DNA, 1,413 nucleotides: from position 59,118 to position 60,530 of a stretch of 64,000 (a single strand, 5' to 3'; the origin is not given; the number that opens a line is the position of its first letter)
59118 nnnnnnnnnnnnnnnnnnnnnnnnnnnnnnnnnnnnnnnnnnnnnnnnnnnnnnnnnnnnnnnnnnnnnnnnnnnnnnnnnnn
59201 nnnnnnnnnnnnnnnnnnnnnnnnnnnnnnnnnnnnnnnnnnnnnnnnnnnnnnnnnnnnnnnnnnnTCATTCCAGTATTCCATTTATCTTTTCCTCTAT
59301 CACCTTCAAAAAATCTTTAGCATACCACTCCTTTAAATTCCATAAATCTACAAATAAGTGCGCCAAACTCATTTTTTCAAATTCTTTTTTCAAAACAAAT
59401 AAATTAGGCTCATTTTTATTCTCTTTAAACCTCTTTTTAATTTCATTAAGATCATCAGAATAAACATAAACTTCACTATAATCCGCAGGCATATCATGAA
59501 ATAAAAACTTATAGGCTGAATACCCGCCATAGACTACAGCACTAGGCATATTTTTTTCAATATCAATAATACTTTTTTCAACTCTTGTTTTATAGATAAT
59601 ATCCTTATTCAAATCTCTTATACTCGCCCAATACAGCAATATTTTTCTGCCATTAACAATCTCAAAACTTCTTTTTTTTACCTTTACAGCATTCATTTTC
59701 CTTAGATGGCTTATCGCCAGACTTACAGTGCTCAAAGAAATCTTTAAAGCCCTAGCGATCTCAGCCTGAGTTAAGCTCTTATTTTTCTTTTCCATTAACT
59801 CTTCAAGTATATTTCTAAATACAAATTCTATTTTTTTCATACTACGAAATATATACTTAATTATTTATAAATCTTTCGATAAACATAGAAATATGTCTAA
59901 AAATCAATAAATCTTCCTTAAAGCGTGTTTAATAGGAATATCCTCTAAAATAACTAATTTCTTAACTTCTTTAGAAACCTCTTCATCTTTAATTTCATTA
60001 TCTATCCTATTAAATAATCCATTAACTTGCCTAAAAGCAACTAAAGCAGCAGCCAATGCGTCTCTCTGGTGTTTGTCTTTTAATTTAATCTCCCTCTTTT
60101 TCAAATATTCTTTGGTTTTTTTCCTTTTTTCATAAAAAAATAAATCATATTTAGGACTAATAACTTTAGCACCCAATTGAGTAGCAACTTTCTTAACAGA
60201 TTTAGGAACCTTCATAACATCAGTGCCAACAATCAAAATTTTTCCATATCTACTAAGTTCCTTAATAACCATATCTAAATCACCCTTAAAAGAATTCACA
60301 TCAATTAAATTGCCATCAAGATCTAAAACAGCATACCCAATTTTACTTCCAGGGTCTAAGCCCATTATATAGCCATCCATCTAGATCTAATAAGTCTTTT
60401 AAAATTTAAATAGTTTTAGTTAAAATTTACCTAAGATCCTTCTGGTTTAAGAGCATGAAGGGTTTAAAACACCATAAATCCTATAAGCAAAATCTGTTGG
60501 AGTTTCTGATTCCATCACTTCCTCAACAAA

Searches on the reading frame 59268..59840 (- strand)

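Call 68: search_protein_families(library=pfam, proteins=[window:59268-59840:-], max_evalue=0.0001)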
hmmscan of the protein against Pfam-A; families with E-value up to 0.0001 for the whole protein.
window:59268-59840:- (190 aa): 4 families
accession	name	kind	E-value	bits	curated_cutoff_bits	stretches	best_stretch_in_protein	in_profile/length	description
PF13412.12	HTH_24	-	6.2e-07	29.3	21.9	1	9-52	6-47/48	Winged helix-turn-helix DNA-binding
PF08279.18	HTH_11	-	7.5e-06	26.2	25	1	10-54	4-46/55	HTH domain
PF13545.12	HTH_Crp_2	-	3.7e-05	24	27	1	22-63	22-63/70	Crp-like helix-turn-helix domain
PF12802.13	MarR_2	-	8.4e-05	23.1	27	0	11-53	10-51/61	MarR family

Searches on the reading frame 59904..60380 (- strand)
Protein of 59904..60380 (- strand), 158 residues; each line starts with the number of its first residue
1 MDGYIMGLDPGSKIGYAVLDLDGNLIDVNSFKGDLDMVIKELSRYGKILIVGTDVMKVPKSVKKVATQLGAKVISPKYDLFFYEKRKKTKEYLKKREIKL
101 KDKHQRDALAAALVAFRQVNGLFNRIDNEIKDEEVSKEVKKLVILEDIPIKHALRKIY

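Call 68: search_protein_families(library=pfam, proteins=[window:59904-60380:-], max_evalue=0.0001)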
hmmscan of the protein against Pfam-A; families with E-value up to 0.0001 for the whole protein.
window:59904-60380:- (158 aa): 1 family
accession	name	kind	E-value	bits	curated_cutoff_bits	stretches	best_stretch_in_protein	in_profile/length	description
PF04312.18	DUF460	-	3.1e-29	101.8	28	1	5-112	33-135/135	Protein of unknown function (DUF460)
